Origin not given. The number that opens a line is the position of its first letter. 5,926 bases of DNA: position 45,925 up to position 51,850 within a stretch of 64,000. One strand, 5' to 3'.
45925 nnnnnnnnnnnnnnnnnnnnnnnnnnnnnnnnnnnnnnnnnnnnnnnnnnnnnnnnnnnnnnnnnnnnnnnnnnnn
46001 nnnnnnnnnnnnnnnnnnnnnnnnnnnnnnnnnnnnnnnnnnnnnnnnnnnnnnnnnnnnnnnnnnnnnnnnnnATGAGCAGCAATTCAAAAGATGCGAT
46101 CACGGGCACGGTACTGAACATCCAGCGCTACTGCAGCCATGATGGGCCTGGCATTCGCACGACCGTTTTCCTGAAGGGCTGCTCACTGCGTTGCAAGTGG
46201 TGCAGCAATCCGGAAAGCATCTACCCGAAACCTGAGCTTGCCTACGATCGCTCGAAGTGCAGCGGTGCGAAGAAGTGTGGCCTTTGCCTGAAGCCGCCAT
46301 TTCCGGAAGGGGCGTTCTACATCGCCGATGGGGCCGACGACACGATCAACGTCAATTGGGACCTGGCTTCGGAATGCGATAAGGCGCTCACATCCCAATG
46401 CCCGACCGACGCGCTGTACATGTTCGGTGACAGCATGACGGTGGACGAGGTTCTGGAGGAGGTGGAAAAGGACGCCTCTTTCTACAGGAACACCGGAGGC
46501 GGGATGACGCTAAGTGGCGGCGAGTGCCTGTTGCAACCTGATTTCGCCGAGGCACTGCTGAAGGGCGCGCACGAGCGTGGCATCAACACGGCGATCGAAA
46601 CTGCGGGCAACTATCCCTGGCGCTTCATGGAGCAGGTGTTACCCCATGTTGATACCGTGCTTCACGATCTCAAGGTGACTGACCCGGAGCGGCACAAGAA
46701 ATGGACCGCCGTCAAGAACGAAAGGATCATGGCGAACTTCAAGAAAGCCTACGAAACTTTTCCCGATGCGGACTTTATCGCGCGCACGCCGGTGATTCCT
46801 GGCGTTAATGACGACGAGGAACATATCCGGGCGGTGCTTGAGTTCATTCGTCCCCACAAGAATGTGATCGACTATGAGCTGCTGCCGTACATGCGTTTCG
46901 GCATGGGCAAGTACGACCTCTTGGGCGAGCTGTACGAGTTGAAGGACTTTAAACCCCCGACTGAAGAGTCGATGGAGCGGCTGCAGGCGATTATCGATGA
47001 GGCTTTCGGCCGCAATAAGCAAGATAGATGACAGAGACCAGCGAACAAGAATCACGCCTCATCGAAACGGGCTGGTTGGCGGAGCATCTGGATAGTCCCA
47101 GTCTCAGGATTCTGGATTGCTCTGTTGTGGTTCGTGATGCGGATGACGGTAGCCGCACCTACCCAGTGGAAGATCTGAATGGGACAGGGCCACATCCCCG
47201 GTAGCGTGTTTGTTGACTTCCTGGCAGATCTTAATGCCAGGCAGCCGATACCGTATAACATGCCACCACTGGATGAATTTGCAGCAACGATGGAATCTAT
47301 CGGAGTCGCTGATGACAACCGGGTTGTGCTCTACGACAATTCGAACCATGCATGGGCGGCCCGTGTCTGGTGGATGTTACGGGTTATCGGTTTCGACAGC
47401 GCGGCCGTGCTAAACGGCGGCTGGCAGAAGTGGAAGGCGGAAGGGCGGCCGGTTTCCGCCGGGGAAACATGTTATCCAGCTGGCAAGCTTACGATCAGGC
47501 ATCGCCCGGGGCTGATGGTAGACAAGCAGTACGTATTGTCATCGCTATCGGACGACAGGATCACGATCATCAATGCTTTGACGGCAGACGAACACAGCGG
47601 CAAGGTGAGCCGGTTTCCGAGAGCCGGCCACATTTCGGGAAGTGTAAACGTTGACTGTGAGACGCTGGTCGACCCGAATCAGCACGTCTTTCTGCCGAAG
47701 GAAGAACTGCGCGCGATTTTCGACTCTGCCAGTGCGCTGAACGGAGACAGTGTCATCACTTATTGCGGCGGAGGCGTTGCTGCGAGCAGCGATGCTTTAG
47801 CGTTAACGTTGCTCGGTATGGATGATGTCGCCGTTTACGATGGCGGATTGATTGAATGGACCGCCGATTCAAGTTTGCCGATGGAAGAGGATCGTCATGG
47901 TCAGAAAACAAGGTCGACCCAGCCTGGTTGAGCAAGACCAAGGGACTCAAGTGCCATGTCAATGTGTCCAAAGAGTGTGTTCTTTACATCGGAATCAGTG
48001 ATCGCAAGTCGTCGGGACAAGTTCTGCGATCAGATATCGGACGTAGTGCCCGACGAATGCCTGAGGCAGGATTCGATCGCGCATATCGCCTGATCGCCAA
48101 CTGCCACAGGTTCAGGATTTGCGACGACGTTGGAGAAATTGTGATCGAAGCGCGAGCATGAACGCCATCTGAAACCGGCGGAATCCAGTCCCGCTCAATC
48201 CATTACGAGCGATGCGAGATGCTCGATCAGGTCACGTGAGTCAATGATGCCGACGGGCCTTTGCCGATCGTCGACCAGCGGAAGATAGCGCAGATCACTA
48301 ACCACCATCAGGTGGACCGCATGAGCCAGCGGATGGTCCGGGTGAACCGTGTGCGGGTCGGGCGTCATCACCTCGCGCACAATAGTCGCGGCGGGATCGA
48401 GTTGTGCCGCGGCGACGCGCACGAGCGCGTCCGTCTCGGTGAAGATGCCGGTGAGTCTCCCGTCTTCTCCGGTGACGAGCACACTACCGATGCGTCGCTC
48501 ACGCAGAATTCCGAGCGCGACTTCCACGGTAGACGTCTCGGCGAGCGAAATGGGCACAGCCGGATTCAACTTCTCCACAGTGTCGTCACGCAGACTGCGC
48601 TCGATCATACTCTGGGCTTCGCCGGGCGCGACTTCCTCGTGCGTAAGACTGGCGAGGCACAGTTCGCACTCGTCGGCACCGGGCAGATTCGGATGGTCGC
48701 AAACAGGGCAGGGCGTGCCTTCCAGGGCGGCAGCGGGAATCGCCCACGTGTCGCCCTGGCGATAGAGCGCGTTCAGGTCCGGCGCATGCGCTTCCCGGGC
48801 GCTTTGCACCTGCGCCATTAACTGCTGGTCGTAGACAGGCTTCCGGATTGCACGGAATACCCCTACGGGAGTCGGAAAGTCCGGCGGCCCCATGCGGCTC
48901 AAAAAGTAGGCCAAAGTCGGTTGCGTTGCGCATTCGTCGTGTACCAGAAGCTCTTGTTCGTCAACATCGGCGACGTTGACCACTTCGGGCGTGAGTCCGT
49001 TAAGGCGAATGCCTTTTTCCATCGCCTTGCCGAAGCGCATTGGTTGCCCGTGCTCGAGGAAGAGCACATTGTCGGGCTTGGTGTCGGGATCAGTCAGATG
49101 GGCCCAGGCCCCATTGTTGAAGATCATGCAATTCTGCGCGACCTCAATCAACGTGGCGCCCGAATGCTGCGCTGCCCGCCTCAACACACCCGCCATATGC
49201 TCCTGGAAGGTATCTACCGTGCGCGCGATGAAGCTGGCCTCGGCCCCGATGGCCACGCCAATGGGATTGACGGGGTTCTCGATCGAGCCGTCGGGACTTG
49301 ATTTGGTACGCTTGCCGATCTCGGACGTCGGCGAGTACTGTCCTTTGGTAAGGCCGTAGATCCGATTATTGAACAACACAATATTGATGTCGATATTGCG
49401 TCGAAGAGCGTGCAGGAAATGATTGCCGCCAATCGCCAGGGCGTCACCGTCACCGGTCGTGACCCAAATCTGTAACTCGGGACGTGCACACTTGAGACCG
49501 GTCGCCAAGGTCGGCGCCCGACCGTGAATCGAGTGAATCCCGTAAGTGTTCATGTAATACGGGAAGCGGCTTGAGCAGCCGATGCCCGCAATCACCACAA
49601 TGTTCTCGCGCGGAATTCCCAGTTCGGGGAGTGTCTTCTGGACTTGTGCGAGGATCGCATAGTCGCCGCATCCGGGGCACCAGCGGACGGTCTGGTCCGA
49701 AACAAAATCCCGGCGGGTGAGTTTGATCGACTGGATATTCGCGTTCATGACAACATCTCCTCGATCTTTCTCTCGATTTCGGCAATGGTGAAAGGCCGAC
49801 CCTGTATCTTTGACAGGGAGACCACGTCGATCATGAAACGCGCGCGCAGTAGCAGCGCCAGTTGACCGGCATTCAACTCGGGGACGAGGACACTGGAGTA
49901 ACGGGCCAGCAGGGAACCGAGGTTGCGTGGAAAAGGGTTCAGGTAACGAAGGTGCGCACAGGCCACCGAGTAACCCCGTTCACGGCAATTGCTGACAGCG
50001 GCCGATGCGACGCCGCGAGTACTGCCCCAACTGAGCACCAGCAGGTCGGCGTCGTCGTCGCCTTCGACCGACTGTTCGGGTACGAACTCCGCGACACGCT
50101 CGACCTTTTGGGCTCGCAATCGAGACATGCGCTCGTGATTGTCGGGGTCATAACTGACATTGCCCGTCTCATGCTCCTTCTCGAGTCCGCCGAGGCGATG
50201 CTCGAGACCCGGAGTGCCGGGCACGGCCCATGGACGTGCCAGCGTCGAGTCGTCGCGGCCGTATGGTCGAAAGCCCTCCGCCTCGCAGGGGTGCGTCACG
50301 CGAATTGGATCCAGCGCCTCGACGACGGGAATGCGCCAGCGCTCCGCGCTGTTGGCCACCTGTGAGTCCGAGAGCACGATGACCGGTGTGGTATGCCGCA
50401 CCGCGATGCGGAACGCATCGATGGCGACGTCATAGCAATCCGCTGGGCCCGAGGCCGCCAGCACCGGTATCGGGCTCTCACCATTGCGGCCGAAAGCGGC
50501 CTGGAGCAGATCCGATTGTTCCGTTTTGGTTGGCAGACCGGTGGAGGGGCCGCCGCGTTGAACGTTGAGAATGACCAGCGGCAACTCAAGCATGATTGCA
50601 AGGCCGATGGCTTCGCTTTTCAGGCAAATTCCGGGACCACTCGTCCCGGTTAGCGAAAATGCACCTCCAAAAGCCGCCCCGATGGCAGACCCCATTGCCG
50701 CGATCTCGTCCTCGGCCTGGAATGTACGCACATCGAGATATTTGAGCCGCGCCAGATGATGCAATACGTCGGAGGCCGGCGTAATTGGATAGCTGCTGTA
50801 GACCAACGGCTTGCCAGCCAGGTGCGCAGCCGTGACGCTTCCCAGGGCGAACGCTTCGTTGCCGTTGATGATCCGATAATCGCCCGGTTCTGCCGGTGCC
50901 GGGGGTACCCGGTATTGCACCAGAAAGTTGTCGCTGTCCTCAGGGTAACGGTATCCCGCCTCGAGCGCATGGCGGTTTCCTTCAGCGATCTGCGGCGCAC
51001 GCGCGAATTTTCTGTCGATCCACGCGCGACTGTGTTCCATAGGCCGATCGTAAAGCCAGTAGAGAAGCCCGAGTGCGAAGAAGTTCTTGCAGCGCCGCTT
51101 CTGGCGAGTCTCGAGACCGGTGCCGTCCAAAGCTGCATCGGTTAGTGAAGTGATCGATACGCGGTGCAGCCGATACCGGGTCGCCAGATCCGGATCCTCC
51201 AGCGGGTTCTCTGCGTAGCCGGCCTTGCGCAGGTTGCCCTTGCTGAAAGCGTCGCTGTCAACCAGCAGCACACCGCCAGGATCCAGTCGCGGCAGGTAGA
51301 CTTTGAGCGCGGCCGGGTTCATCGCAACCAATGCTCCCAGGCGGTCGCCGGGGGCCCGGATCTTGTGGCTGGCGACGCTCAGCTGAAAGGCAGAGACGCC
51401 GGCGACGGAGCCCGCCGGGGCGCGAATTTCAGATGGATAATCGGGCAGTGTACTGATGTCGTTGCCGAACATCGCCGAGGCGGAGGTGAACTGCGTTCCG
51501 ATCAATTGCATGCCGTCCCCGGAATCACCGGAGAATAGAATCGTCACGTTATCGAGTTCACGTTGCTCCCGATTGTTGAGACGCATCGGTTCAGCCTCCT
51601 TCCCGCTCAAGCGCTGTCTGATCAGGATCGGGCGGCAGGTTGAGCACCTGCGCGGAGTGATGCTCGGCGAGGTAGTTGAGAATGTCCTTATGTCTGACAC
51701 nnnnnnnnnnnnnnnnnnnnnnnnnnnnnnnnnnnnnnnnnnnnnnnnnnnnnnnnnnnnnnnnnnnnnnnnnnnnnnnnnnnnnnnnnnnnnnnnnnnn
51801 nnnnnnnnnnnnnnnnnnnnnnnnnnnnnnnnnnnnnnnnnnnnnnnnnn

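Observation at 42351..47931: Orphan glycyl-radical-enzyme operon: GRE + degenerate PFK-fold protein + activase + tandem rhodanese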

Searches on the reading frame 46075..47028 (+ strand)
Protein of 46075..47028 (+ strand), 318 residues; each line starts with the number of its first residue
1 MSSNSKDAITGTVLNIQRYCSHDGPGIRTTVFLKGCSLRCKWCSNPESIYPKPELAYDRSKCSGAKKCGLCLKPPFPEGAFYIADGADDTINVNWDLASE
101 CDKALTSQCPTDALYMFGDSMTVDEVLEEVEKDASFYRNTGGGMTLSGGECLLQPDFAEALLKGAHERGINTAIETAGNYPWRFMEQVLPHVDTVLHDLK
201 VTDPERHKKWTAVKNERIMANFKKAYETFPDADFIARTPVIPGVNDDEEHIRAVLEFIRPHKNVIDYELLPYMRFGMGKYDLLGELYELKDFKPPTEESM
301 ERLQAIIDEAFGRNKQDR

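Call 7: search_protein_families(library=pfam, proteins=[window:46075-47028:+])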
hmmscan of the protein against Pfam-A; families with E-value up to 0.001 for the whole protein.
seq(318 aa): 2 families
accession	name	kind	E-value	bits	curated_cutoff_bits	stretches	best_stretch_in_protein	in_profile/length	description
PF04055.27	Radical_SAM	-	5.4e-19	69.4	29.5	1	115-251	22-162/166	Radical SAM superfamily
PF13353.11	Fer4_12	-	2.4e-10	41.3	22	1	23-58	2-37/137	4Fe-4S single cluster domain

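Call 8: search_protein_families(library=ncbifam, proteins=[window:46075-47028:+])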
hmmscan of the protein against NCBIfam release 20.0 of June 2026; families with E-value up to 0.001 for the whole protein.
seq(318 aa): 19 families
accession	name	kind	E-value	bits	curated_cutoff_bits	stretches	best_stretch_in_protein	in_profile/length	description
NF048010.1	SfplDhtActHpsHDes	equivalog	2e-110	368.3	430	1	9-306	4-297/298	(2S)-3-sulfopropanediol dehydratase activating enzyme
TIGR02494.1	PFLE_PFLC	subfamily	6.9e-96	320.9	174.35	1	13-309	1-291/293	glycyl-radical enzyme activating protein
NF043069.1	T4HPD_activ_SAM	equivalog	1.7e-83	280.5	425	1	11-308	2-289/299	trans-4-hydroxy-L-proline dehydratase activase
NF048008.1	SfplDhtActHpfHKleb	equivalog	2.7e-78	263.4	500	1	12-307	1-293/308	(2S)-3-sulfopropanediol dehydratase activating enzyme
TIGR04395.1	cutC_activ_rSAM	equivalog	1.7e-76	257.5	360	1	11-309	5-299/309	choline TMA-lyase-activating enzyme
NF033719.1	ind_deCO2_activ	equivalog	1.7e-76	257.4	425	1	11-309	1-295/302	indoleacetate decarboxylase activase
NF033717.2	HPDL_rSAM_activ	equivalog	4.1e-70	236.5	420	1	10-307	3-296/311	4-hydroxyphenylacetate decarboxylase activase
NF007483.0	PRK10076.1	equivalog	5e-61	206.4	326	2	101-309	79-283/292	[formate-C-acetyltransferase]-activating enzyme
TIGR04003.1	rSAM_BssD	equivalog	1.8e-58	198.2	496.45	1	13-290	3-277/314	[benzylsuccinate synthase]-activating enzyme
TIGR02493.1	PFLA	equivalog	1e-54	185.4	231.75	2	118-309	43-234/235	pyruvate formate-lyase-activating protein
NF008356.0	PRK11145.1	equivalog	2.1e-46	158.2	375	2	118-309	48-239/246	pyruvate formate lyase 1-activating protein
TIGR04041.1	activase_YjjW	hypoth_equivalog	8.4e-40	136.9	250.2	1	12-307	3-265/276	YjjW family glycine radical enzyme activase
TIGR02495.1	NrdG2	equivalog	1.1e-16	60.8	131.15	2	121-263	47-185/193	anaerobic ribonucleoside-triphosphate reductase activating protein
TIGR04349.1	rSAM_QueE_gams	hypoth_equivalog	1.1e-07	31.8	300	1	109-206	36-122/210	7-carboxy-7-deazaguanine synthase QueE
TIGR02491.1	NrdG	equivalog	1.6e-07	31.4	126.1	1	15-50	4-39/154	anaerobic ribonucleoside-triphosphate reductase activating protein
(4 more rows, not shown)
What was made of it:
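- On PFL-like glycyl radical enzyme superfamily: The gene at 46075-47031 scores 321 bits on TIGR02494 against a cut-off of 174 (call 8).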

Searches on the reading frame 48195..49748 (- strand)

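Call 76: search_protein_families(library=pfam, max_evalue=0.001, proteins=[window:48195-49748:-])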
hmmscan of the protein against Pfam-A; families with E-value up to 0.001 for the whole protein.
window:48195-49748:- (517 aa): 2 families
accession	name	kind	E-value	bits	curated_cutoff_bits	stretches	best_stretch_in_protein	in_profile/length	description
PF02775.26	TPP_enzyme_C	-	1.6e-30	106.3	21.9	1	56-203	2-151/151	Thiamine pyrophosphate enzyme, C-terminal TPP binding domain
PF00571.33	CBS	-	6.4e-24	84.5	24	2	457-512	1-56/57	CBS domain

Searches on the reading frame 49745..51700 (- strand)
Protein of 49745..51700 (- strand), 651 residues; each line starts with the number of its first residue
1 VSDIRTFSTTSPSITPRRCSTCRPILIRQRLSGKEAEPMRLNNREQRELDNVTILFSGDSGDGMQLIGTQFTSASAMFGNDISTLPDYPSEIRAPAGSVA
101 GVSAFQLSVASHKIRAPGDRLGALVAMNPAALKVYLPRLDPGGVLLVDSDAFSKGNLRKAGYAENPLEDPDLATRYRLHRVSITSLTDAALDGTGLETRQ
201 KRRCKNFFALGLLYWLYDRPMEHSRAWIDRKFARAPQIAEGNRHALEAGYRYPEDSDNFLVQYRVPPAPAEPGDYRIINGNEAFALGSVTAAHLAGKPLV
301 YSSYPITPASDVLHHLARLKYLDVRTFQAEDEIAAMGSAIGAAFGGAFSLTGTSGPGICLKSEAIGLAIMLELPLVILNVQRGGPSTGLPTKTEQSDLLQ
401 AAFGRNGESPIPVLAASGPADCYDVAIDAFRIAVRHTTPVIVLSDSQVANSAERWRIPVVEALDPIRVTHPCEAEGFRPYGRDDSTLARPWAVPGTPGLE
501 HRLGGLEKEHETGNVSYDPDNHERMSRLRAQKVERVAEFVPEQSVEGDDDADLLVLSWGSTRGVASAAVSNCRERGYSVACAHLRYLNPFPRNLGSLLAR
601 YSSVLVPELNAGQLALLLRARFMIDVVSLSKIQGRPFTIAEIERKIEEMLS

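Call 76: search_protein_families(library=pfam, max_evalue=0.001, proteins=[window:49745-51700:-])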
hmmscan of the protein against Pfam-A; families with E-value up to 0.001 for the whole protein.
window:49745-51700:- (651 aa): 4 families
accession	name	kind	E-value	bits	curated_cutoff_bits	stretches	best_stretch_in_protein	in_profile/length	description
PF01855.24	POR_N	-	4.2e-52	177.6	27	1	293-511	3-221/231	Pyruvate flavodoxin/ferredoxin oxidoreductase, thiamine diP-bdg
PF01558.24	POR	-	4.3e-24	86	27.4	1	61-250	2-172/173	Pyruvate ferredoxin/flavodoxin oxidoreductase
PF17147.9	PFOR_II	-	2.7e-08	34.5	27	1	551-640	1-100/102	Pyruvate:ferredoxin oxidoreductase core domain II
PF02780.25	Transketolase_C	-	0.00027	21.3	25.9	1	550-608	9-68/124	Transketolase, C-terminal domain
